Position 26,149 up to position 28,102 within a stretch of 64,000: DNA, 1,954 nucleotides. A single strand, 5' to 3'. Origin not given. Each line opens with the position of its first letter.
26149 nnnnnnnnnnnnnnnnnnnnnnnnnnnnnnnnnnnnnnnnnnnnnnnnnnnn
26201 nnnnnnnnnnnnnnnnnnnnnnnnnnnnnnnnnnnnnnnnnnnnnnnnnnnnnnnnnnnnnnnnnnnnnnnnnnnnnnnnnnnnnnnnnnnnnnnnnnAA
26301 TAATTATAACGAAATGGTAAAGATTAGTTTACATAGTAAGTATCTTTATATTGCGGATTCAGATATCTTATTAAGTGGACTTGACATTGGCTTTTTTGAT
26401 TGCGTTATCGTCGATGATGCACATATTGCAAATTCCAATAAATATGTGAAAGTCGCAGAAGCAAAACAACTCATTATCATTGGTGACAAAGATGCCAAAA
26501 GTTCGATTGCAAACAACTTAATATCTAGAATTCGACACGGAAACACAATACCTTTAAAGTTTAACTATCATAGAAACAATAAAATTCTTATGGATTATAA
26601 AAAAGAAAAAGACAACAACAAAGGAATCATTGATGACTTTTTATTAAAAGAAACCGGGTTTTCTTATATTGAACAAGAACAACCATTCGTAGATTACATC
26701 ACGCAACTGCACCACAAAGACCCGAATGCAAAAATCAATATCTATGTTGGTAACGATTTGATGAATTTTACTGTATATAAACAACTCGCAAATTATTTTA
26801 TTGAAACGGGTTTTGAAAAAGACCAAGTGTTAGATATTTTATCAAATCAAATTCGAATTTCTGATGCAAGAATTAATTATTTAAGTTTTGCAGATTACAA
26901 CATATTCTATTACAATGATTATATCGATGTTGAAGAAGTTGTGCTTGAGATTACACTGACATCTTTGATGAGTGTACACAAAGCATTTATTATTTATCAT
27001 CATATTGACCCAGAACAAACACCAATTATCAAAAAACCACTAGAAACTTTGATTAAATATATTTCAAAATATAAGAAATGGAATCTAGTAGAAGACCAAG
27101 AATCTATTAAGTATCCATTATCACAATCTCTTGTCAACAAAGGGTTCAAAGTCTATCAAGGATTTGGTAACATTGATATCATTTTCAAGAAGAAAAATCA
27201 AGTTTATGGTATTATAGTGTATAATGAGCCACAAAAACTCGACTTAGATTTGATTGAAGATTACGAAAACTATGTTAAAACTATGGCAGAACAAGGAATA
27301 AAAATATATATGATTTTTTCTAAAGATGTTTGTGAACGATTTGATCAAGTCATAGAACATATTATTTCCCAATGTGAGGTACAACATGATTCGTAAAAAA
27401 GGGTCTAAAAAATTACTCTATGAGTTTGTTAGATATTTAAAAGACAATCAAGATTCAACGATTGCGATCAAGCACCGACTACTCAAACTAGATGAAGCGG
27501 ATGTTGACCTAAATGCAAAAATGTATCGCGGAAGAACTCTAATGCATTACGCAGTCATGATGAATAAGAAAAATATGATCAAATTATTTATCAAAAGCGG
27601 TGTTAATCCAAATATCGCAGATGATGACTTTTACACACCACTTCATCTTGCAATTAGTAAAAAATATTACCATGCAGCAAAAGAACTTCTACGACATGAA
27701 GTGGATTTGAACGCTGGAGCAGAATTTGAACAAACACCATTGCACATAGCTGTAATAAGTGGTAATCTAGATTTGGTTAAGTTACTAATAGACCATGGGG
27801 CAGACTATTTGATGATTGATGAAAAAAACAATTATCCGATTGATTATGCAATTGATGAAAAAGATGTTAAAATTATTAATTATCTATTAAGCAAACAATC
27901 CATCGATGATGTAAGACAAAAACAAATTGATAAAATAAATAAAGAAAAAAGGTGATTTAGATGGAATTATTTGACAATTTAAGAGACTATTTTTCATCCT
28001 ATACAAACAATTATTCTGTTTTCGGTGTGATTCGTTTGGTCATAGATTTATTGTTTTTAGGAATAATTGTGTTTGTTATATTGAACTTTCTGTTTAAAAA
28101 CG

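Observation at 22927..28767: Operon: a degenerate DUF4011/Upf1-like SF1 'helicase' (1489 aa), an overlapping ankyrin-repeat gene, and cdaA (c-di-AMP synthase)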

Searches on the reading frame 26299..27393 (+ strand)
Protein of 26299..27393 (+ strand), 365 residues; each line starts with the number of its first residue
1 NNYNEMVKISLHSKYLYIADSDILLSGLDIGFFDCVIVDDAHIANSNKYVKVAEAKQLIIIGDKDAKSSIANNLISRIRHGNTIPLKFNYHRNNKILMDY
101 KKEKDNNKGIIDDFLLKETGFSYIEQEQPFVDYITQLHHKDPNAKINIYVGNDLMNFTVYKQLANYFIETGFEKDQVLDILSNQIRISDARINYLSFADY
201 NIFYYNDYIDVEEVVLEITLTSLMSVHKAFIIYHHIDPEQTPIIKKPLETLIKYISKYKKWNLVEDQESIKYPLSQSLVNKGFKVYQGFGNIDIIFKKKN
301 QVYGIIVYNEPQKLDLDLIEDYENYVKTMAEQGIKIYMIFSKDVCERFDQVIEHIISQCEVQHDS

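Call 52: predict_structure(alignment_id=A4)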
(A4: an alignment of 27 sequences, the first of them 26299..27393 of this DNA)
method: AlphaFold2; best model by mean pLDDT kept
length: 365 residues; sequences in the alignment: 27
mean_pLDDT: 83.6   pTM: 0.75
mean pLDDT of the five models: 83.6, 80.9, 79.7, 76.9, 76.8
residues with pLDDT >= 90: 136; 70-90: 179; 50-70: 42; < 50: 8
segments of 3 or more residues with pLDDT < 50: 66-70, 363-365
pLDDT, mean of each block of 10 residues (from residue 1): 85 87 83 87 64 85 56 69 78 85 81 64 90 94 94 94 96 95 93 80 95 90 89 91 91 85 85 93 86 85 85 60 73 82 89 88 50
secondary structure, 60 per line:
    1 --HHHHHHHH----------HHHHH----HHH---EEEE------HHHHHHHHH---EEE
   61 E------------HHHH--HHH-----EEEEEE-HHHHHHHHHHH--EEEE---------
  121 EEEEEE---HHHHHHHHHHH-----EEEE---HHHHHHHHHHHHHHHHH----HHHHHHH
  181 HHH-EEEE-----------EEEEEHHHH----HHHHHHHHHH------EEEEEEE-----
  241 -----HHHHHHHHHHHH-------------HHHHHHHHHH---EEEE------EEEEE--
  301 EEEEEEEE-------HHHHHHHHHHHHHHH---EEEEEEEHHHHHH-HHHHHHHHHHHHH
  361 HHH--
elements in order: H3-10 H21-25 E36-39 H46-54 E58-61 H74-77 E88-93 H95-105 E108-111 E121-126 H130-140 E146-149 H153-169 H174-183 E185-188 E200-204 H205-208 H213-222 E229-235 H246-257 H271-280 E284-287 E294-298 E301-308 H316-330 E334-340 H341-346 H348-363

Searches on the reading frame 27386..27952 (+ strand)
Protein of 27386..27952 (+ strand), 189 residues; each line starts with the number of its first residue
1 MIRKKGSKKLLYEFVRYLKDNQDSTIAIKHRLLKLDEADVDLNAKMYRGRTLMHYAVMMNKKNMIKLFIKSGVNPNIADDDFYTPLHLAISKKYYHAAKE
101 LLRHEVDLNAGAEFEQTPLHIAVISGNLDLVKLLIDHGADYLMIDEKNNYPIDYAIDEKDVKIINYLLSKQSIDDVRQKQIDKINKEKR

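Call 7: search_protein_families(library=pfam, proteins=[window:27386-27952:+], max_evalue=0.01)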
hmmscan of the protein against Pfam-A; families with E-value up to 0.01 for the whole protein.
window:27386-27952:+ (189 aa): 6 families
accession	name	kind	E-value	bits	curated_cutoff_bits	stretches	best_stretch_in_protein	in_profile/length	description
PF12796.13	Ank_2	-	3.3e-26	92.1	27.3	2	32-110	16-88/90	Ankyrin repeats (3 copies)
PF00023.36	Ank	-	6.3e-26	89.4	21.1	3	116-141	3-28/33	Ankyrin repeat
PF13637.12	Ank_4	-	1.8e-25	88.9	22.7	4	119-168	1-50/50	Ankyrin repeats (many copies)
PF13606.12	Ank_3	-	1.5e-24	83.4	22.3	3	116-141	3-28/30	Ankyrin repeat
PF13857.12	Ank_5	-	1.2e-17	64.2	27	3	101-155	1-56/56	Ankyrin repeats (many copies)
PF24521.3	Ank_KRIT1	-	0.0027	17.9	80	0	112-180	42-117/149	KRIT1 ankyrin-repeats domain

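Call 8: search_protein_families(library=padloc, proteins=[window:27386-27952:+], max_evalue=0.01)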
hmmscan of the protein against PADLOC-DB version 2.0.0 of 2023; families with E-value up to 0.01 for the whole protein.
window:27386-27952:+ (189 aa): 2 families
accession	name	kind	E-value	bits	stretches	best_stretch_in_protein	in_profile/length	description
PDLC04783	PDC-M72A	-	4.2e-19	67.1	1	35-177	216-358/392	-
PDLC02908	Ankyrin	-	2.9e-11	40.4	1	37-148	724-835/880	-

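Call 21: search_protein_families(library=ncbifam, proteins=[window:27386-27952:+], max_evalue=0.01)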
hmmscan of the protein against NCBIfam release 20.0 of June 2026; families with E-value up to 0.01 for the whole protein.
window:27386-27952:+ (189 aa): 9 families
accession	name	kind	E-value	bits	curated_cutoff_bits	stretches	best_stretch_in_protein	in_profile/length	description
NF043029.1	T4SS_AnkY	equivalog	1.8e-19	69.6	600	2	84-165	460-541/543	Dot/Icm T4SS effector AnkY/LegA9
NF043023.1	T4SS_AnkH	equivalog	2.3e-13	49.7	600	2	79-143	29-93/467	Dot/Icm T4SS effector AnkH/LegA3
NF043028.1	T4SS_AnkX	equivalog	7.9e-10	37.5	1400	2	99-171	565-641/938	Dot/Icm T4SS effector AnkN/AnkX/LegA8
NF043019.1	T4SS_AnkC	equivalog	1.3e-09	37.5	450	1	30-150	108-236/459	Dot/Icm T4SS effector AnkC/LegA12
TIGR00870.1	trp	subfamily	2.3e-07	29.3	498.75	1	114-140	130-156/747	transient-receptor-potential calcium channel protein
NF043022.1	T4SS_AnkG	equivalog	4.3e-07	29.1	500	1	50-161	331-449/455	Dot/Icm T4SS effector AnkG/AnkZ/LegA7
NF041931.2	MzaA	equivalog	3.7e-06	26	800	1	87-171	7-90/726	MZA anti-phage system associated sigma-70 family RNA polymerase sigma factor MzaA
NF043025.1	T4SS_AnkJ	equivalog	0.0014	18.4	300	1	77-171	14-112/247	Dot/Icm T4SS effector AnkJ/LegA11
NF043021.1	T4SS_AnkF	equivalog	0.0033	15.7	1000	1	85-169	563-640/917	Dot/Icm T4SS effector AnkF/LegA14/Ceg31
